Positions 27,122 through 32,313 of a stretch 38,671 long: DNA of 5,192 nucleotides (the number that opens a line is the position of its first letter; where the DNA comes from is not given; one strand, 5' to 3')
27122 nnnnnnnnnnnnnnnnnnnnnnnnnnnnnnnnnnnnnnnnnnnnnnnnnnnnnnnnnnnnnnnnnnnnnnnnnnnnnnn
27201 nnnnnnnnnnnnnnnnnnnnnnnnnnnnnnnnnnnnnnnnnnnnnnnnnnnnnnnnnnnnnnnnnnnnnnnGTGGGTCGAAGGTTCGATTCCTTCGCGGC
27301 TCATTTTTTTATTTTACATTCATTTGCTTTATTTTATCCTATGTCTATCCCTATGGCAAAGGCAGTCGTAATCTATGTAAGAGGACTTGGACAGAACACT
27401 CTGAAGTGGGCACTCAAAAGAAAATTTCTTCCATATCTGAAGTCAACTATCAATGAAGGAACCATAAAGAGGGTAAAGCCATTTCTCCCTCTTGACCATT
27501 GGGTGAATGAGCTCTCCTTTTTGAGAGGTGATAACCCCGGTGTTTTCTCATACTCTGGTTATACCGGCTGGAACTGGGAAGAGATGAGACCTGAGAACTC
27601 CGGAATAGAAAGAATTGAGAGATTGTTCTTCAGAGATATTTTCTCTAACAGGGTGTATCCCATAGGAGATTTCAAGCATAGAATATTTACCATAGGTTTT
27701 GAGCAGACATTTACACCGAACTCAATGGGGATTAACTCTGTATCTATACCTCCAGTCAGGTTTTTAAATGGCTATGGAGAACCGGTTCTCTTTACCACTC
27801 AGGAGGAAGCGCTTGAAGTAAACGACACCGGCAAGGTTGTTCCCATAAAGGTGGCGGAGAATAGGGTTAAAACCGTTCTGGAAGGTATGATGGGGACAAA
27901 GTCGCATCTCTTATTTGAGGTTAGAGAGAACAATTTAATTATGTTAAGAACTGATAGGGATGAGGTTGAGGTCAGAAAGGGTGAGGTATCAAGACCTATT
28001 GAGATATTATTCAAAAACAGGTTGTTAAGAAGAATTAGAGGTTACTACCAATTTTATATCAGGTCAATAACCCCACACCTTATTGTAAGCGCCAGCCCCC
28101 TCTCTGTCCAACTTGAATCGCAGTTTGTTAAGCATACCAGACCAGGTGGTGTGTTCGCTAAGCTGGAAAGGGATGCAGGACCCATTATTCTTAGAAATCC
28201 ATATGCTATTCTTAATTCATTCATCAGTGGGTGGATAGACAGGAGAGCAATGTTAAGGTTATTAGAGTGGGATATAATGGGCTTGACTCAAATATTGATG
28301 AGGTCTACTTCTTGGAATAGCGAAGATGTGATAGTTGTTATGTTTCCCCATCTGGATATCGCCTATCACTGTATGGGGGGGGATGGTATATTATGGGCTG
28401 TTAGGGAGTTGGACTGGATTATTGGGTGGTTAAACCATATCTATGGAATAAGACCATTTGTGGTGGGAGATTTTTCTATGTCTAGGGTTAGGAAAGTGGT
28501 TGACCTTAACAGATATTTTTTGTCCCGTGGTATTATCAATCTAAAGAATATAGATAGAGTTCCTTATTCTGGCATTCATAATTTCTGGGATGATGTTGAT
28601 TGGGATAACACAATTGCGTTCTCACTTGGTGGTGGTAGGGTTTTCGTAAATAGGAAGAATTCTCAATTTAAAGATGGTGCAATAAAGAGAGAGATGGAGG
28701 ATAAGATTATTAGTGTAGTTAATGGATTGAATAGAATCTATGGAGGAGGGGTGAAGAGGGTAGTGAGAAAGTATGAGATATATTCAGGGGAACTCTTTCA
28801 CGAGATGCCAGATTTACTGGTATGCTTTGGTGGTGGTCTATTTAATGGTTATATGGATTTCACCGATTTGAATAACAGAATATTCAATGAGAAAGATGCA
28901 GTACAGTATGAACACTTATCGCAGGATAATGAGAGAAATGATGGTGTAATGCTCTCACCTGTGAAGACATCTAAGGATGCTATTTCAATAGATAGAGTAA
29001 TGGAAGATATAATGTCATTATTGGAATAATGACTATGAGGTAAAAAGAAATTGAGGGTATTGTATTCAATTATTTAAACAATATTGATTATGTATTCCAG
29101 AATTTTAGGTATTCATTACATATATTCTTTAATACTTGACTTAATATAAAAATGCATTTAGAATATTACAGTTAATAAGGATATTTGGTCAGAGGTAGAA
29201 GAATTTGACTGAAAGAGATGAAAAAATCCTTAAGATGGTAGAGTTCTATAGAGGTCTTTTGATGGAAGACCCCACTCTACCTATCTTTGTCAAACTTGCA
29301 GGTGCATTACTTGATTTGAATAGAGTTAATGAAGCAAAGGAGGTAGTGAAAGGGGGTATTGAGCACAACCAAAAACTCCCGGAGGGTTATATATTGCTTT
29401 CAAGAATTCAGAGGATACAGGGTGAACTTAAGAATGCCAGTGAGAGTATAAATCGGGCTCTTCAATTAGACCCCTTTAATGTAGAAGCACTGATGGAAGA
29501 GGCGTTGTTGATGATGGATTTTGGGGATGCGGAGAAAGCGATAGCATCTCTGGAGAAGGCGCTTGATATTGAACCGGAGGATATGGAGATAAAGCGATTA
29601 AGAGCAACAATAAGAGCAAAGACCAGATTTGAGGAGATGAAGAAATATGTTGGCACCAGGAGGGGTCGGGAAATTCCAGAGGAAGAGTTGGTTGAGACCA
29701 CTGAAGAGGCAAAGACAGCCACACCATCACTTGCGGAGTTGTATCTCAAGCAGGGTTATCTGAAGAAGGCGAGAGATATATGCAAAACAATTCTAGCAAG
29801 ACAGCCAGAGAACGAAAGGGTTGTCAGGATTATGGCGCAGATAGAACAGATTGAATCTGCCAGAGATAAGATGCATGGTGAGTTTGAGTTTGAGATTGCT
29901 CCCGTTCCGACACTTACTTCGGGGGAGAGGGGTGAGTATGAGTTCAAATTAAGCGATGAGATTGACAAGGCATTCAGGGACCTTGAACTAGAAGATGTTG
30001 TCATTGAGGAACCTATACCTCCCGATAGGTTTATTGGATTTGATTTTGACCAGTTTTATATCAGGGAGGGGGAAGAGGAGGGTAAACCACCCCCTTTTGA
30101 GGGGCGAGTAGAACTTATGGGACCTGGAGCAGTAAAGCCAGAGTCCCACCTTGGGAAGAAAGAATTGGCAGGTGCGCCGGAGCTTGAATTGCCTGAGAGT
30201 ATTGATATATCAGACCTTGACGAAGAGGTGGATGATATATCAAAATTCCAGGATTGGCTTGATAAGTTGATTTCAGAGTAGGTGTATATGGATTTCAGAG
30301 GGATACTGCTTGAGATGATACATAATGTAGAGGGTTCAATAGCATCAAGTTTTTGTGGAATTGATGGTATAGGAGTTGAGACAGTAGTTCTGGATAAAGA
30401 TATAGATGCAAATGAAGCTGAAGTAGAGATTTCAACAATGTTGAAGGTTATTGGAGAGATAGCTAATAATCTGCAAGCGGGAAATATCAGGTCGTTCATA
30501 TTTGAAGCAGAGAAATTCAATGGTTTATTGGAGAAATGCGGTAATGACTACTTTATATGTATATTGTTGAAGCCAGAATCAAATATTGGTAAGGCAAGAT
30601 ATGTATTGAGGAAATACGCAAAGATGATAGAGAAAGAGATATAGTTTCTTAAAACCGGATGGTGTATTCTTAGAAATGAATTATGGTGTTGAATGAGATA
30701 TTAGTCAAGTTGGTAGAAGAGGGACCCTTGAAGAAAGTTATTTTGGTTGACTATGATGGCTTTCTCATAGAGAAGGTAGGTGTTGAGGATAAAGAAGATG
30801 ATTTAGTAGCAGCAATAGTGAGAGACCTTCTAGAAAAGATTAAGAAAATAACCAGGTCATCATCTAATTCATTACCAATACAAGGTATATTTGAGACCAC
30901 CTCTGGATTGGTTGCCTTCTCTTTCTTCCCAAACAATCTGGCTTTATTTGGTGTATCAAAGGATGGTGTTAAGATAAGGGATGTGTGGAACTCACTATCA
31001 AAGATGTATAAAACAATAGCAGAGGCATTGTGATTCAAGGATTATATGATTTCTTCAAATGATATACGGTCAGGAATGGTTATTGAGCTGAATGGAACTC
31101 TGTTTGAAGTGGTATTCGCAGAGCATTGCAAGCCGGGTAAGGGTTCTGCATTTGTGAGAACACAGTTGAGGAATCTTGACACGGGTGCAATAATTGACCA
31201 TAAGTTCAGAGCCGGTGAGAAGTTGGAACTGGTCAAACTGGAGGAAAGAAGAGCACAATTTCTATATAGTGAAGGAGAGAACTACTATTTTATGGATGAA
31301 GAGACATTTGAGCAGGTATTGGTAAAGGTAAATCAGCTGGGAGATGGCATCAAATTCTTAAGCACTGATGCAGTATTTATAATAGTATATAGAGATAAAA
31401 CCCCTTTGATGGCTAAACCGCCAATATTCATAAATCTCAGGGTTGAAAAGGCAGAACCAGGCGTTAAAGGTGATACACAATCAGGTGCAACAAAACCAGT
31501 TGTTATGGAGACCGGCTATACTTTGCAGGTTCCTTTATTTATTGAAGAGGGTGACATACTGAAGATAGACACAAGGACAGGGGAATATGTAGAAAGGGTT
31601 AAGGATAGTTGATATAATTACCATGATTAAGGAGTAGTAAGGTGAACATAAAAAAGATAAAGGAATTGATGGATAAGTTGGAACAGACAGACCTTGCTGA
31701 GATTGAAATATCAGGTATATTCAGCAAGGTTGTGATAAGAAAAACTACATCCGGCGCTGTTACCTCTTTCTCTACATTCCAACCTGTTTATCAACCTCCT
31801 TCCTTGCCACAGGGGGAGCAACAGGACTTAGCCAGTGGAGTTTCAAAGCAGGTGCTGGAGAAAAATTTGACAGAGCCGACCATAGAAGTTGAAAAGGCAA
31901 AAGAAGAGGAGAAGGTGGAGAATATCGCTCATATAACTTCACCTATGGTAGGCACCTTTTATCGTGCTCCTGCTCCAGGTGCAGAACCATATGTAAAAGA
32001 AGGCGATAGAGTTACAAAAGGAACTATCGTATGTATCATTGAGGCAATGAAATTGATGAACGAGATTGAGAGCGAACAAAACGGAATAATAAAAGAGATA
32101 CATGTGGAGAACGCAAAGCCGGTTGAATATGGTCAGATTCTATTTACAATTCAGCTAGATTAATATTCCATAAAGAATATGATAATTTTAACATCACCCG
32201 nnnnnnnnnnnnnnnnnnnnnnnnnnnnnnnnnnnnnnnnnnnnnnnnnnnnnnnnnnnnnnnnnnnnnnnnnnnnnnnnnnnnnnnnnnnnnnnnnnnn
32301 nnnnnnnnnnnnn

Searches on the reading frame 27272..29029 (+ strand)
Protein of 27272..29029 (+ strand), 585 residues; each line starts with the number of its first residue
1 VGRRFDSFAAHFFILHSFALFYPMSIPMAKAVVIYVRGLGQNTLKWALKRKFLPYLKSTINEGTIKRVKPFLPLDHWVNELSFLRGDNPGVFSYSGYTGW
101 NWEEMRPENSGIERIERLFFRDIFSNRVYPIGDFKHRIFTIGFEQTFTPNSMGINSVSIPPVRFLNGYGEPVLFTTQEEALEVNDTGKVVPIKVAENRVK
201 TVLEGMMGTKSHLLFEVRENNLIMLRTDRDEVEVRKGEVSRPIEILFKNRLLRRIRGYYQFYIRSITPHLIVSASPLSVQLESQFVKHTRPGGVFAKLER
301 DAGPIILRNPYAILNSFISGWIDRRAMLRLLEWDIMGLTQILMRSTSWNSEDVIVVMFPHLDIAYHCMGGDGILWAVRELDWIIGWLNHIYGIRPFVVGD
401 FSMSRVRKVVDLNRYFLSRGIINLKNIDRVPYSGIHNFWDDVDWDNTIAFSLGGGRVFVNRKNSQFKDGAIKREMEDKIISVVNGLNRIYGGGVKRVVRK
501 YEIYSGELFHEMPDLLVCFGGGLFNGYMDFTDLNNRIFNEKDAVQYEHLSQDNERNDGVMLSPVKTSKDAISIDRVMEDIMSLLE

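Call 9: search_protein_families(library=pfam, proteins=[window:27272-29029:+], max_evalue=0.001)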
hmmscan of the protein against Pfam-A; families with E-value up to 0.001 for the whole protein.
window:27272-29029:+ (585 aa): 0 families

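Call 30: search_protein_families(library=ncbifam, proteins=[window:27272-29029:+], max_evalue=0.1)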
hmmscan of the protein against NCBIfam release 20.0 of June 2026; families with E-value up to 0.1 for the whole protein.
window:27272-29029:+ (585 aa): 1 family
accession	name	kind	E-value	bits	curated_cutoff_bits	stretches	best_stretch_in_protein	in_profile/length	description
NF008763.0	PRK11798.1-2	equivalog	0.018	14.8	162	0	255-288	12-46/156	ClpXP protease specificity-enhancing factor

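Call 32: search_protein_families(library=pfam, proteins=[window:27272-29029:+], max_evalue=10)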
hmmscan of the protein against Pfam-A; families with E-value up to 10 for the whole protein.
window:27272-29029:+ (585 aa): 0 families

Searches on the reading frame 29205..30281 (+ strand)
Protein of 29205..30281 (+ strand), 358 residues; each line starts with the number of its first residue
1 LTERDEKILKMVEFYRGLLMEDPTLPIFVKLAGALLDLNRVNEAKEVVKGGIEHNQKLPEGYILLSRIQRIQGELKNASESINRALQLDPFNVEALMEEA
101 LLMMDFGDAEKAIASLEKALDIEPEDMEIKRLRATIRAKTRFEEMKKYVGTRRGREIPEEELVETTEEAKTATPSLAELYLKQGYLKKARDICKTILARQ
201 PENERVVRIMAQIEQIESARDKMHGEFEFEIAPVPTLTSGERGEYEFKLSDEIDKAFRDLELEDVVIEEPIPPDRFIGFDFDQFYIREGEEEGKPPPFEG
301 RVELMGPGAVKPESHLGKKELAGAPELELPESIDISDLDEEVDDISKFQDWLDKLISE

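Call 9: search_protein_families(library=pfam, proteins=[window:29205-30281:+], max_evalue=0.001)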
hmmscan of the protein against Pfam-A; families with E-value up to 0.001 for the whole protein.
window:29205-30281:+ (358 aa): 17 families
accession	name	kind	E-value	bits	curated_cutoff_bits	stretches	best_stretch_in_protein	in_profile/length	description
PF14559.12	TPR_19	-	2e-17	63.7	25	2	72-134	4-66/68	Tetratricopeptide repeat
PF13428.12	TPR_14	-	5e-15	55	23.5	0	94-135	2-43/44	Tetratricopeptide repeat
PF07719.23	TPR_2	-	3.7e-14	52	27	0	94-126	2-34/34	Tetratricopeptide repeat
PF13181.12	TPR_8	-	1.3e-13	50.4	25.7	0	95-126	3-34/34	Tetratricopeptide repeat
PF23914.1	TPR_CcmH_CycH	-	3.1e-10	40.5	42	0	59-100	50-91/158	Cytochrome c-type biogenesis protein H TPR domain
PF13371.12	TPR_9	-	1.7e-09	38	35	1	76-136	12-72/73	Tetratricopeptide repeat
PF13432.12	TPR_16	-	1.6e-07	32.1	32.7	1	72-125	10-63/65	Tetratricopeptide repeat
PF13414.12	TPR_11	-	4.5e-07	29.9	26.8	0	107-129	8-30/42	TPR repeat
PF00515.34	TPR_1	-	1.8e-06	27.9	27.8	0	70-92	12-34/34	Tetratricopeptide repeat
PF12569.14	NatA_aux_su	-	6.2e-06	25.9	33.3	0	62-126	195-259/515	N-terminal acetyltransferase A, auxiliary subunit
PF17874.7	TPR_MalT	-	1.1e-05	25.3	45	0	100-204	8-114/336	MalT-like TPR region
PF14853.12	Fis1_TPR_C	-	5e-05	23.8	25.3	0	111-139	19-47/53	Fis1 C-terminal tetratricopeptide repeat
PF25058.1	ARM_TT21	-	0.00015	22.2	27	0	25-87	57-115/155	Tetratricopeptide repeat protein 21 ARM repeat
PF12895.13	ANAPC3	-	0.0003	21.4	27.2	0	72-130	2-59/82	Anaphase-promoting complex, cyclosome, subunit 3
PF13424.12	TPR_12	-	0.00042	20.9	30.1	0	175-212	8-50/77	Tetratricopeptide repeat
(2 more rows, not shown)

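Call 30: search_protein_families(library=ncbifam, proteins=[window:29205-30281:+], max_evalue=0.1)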
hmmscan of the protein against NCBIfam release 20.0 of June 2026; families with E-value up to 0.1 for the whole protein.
window:29205-30281:+ (358 aa): 24 families
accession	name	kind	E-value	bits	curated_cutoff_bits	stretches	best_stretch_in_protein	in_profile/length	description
TIGR02917.1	PEP_TPR_lipo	equivalog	1.5e-15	56.2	312.2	1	31-219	437-616/899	XrtA/PEP-CTERM system TPR-repeat protein PrsT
TIGR02521.1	type_IV_pilW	equivalog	1.5e-11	44.3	154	3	72-129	44-101/234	type IV pilus biogenesis/stability protein PilW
NF052415.1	T3SS_chap_SctY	equivalog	3.3e-08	34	70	0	31-88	46-106/106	type III secretion apparatus assembly chaperone SctY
NF008757.0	PRK11788.1-5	equivalog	2.8e-07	30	363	1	56-211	177-323/388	lipopolysaccharide assembly protein LapB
TIGR00990.1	3a0801s09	subfamily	1.9e-06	26.8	757.25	1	68-137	340-409/615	mitochondrial import receptor subunit TOM70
TIGR00540.1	TPR_hemY_coli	hypoth_equivalog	9.6e-06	24.6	142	1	79-153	137-213/385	heme biosynthesis-associated TPR protein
NF040959.1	MamA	equivalog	9.7e-06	25.2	200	1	72-126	118-172/204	magnetosome protein MamA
NF033758.1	gliding_GltE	equivalog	6e-05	22.2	225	1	32-140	229-337/411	adventurous gliding motility TPR repeat lipoprotein GltE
TIGR03939.1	PGA_TPR_OMP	equivalog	7.6e-05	21.1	366.65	1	54-153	390-490/800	poly-beta-1,6 N-acetyl-D-glucosamine export porin PgaA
NF047558.1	TPR_END_plus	domain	0.00011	22.1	32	1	107-128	13-34/56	TPR end-of-group domain-containing protein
NF052243.1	T4PFormProtSgmX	equivalog_domain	0.0002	19.7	1800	1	152-237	742-828/1065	type IV pili formation protein SgmX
NF041522.1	TPR_sll0314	equivalog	0.00022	20.5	225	0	32-87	187-242/275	Sll0314/Alr1548 family TPR repeat-containing protein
NF007302.0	PRK09782.1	equivalog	0.00022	19.3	1223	1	62-134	615-687/990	phage receptor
NF033762.1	social_mot_Tgl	equivalog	0.0005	19.5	225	1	69-137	41-110/252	social motility TPR repeat lipoprotein Tgl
NF047371.1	FlcA_CTERM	equivalog_domain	0.00062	18.3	300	1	68-146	322-402/646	periplasmic flagellar collar protein FlcA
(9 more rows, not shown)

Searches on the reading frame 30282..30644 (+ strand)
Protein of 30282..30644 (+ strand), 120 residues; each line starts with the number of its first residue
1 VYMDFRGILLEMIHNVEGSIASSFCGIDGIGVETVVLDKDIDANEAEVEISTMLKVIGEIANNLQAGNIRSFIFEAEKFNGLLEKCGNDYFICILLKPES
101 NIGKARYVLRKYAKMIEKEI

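Call 9: search_protein_families(library=pfam, proteins=[window:30282-30644:+], max_evalue=0.001)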
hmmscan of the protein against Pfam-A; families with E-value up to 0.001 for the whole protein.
window:30282-30644:+ (120 aa): 0 families

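Call 30: search_protein_families(library=ncbifam, proteins=[window:30282-30644:+], max_evalue=0.1)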
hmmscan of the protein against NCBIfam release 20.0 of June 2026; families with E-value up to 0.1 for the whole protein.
window:30282-30644:+ (120 aa): 0 families

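Call 32: search_protein_families(library=pfam, proteins=[window:30282-30644:+], max_evalue=10)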
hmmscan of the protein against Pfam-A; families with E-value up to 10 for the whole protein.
window:30282-30644:+ (120 aa): 0 families

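Call 79: search_solved_structures(query=window:30303-30644:+, max_evalue=10)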
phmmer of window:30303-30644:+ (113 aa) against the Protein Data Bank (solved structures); distinct sequences matched with E-value up to 10: 5.
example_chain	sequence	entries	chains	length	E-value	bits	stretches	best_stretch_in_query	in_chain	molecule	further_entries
7ct3_A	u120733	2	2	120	1.7e-14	57.1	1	4-112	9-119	Mutual gliding motility protein C (MglC) | Mutual gliding motility protein C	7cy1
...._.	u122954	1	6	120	0.013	18.9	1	9-106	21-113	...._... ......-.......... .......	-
5cqr_A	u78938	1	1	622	0.29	14.6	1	45-95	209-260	Elongator complex protein 1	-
8avg_A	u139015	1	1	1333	1.3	12.4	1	45-98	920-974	Elongator complex protein 1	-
8ptx_A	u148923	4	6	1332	1.5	12.3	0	45-95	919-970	Elongator complex protein 1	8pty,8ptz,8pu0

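Call 81: search_solved_structures(query=window:30282-30644:+, max_evalue=0.1, show_alignments=2)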
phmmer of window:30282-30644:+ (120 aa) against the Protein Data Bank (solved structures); distinct sequences matched with E-value up to 0.1: 2.
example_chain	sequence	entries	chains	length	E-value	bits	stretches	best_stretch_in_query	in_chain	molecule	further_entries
7ct3_A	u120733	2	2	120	1.8e-15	60.3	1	3-119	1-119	Mutual gliding motility protein C (MglC) | Mutual gliding motility protein C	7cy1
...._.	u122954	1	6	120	0.013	18.9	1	15-113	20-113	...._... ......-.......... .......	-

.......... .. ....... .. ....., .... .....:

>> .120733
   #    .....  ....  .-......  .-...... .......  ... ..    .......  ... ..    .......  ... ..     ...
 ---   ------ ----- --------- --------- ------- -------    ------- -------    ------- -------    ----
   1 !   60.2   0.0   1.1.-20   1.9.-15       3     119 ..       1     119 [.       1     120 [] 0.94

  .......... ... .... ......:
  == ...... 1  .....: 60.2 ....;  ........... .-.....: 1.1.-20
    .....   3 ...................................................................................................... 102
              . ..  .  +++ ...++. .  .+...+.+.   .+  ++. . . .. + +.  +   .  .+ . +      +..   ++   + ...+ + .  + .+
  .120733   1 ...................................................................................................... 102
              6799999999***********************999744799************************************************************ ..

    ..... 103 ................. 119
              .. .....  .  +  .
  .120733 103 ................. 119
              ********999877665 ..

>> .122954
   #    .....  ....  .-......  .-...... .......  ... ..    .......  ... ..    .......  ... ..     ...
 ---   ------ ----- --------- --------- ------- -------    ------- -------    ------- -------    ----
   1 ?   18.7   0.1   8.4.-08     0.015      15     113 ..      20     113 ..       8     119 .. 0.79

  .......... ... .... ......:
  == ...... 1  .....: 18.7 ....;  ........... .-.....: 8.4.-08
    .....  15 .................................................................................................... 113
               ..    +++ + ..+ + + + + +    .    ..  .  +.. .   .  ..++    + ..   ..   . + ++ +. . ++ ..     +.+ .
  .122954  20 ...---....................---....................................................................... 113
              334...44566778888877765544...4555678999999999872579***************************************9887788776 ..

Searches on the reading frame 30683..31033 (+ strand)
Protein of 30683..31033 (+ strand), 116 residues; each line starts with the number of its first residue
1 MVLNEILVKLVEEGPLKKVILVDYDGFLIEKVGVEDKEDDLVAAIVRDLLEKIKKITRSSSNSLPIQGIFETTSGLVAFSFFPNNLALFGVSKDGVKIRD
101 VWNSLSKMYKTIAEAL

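Call 10: search_protein_families(library=pfam, proteins=[window:30683-31033:+], max_evalue=0.001)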
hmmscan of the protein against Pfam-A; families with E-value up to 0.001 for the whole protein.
window:30683-31033:+ (116 aa): 1 family
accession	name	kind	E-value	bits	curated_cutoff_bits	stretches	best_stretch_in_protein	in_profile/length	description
PF03259.23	Robl_LC7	-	1.1e-05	25.5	23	1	5-58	4-57/91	Roadblock/LC7 domain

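Call 30: search_protein_families(library=ncbifam, proteins=[window:30683-31033:+], max_evalue=0.1)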
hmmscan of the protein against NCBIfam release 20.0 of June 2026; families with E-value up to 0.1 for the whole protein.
window:30683-31033:+ (116 aa): 0 families

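Call 32: search_protein_families(library=pfam, proteins=[window:30683-31033:+], max_evalue=10)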
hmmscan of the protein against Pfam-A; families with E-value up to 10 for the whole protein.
window:30683-31033:+ (116 aa): 4 families
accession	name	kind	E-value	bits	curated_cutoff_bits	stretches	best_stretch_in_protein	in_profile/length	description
PF03259.23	Robl_LC7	-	1.1e-05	25.5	23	1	5-58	4-57/91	Roadblock/LC7 domain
PF12571.13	Phage_tail_fib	-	0.029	14.8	23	1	20-72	79-130/150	Phage tail-collar fibre protein, N-terminal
PF09820.16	AAA-ATPase_like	-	0.12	12.6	26.1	1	3-62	127-185/201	Predicted AAA-ATPase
PF02969.23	TAF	-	0.17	12.5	21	1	30-61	14-45/66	TATA box binding protein associated factor (TAF)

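Call 80: search_solved_structures(query=window:30683-31033:+, max_evalue=10)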
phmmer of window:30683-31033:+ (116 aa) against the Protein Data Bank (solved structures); distinct sequences matched with E-value up to 10: 4.
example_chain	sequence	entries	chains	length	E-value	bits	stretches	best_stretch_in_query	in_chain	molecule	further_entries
8gad_A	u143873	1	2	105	0.39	14.4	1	5-63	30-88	PD-L1 binder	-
7npw_A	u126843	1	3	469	0.75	13.5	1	35-108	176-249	Excitatory amino acid transporter 1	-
9z30_A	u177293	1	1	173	0.78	13.4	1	32-85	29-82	Phosphofurin acidic cluster sorting protein 1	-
2w4e_A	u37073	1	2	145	0.89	13.2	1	33-101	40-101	MUTT/NUDIX FAMILY PROTEIN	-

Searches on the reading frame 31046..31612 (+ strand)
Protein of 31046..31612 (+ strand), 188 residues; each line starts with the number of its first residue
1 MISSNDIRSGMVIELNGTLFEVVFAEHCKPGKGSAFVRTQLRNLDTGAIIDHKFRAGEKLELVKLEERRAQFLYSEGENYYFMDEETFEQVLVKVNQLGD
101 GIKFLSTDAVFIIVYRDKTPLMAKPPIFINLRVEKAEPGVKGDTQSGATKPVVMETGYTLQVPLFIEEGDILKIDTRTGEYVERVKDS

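Call 10: search_protein_families(library=pfam, proteins=[window:31046-31612:+], max_evalue=0.001)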
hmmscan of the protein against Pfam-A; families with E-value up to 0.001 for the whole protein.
window:31046-31612:+ (188 aa): 3 families
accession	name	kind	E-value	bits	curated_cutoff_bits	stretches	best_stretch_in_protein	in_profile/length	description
PF09285.17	Elong-fact-P_C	-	1.5e-26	92.3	25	1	129-184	1-56/56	Elongation factor P, C-terminal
PF08207.18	EFP_N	-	4e-24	84.8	23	1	3-60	1-58/58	Elongation factor P (EF-P) KOW-like domain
PF01132.26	EFP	-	4.4e-15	55.8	27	1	68-117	1-50/54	Elongation factor P (EF-P) OB domain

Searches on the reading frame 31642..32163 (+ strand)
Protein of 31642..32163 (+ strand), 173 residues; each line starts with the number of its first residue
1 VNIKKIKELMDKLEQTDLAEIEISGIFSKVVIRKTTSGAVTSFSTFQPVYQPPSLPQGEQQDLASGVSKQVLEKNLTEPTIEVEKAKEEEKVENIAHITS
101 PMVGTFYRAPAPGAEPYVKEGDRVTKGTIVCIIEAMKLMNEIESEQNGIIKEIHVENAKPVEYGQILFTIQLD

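Call 10: search_protein_families(library=pfam, proteins=[window:31642-32163:+], max_evalue=0.001)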
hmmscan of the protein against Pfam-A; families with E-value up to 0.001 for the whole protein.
window:31642-32163:+ (173 aa): 2 families
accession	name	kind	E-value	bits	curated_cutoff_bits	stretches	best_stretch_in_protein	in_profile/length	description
PF00364.28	Biotin_lipoyl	-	6.4e-25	87.2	22.1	1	97-170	2-73/73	Biotin-requiring enzyme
PF13533.13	Biotin_lipoyl_2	-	1.4e-07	31.6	29.8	1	142-170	3-31/32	Biotin-lipoyl like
